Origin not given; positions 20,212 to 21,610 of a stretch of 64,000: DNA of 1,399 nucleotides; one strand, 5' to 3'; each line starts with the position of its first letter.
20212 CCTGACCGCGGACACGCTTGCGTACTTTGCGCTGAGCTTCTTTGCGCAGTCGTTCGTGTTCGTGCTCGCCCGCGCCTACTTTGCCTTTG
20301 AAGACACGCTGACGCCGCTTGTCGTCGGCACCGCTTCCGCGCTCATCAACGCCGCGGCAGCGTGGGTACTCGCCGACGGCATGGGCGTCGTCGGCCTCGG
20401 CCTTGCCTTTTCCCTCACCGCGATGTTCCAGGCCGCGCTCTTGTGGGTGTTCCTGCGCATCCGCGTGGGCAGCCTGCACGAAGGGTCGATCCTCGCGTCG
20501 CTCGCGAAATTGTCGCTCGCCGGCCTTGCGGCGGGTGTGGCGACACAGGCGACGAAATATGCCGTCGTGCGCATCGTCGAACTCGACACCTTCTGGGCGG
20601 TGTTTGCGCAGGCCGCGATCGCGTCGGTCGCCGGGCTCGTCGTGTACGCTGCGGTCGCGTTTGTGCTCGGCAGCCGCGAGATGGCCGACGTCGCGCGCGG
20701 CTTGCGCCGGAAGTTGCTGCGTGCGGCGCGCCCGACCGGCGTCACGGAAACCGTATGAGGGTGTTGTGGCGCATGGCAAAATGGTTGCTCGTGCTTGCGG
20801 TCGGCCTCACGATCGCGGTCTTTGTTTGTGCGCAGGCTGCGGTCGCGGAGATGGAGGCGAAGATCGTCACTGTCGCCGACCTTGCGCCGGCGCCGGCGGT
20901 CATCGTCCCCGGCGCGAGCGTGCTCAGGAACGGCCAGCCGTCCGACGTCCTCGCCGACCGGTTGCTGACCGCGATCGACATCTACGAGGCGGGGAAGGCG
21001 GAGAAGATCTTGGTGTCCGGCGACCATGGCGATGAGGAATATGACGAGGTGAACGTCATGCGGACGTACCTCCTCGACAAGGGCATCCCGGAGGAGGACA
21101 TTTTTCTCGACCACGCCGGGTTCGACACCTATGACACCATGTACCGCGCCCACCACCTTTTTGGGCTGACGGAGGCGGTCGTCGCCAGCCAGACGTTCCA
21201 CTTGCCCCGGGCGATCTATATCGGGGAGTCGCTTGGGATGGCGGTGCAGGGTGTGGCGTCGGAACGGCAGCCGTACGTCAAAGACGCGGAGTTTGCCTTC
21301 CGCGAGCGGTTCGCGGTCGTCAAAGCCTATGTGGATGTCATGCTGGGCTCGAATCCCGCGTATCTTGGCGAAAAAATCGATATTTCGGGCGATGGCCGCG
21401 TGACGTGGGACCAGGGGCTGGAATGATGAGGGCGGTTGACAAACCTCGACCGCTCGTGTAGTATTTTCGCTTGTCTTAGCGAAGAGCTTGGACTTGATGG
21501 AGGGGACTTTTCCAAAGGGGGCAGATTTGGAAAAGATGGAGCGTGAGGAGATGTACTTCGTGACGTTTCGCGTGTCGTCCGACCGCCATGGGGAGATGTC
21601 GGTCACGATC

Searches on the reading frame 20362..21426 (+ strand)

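Call 12: search_protein_families(library=pfam, max_evalue=0.01, proteins=[window:20362-21426:+])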
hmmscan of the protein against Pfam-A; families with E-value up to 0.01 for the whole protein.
window:20362-21426:+ (354 aa): 1 family
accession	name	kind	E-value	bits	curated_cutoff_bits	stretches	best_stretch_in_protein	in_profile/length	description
PF02698.23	DUF218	-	8.2e-23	81.2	27.6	1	179-315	2-130/133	DUF218 domain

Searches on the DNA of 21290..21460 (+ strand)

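Call 29: search_dna_similar(query=window:21290-21460:+, collection=phages, mode=distant, max_rows=5)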
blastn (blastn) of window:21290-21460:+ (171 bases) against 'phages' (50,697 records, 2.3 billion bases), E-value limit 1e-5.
No match.
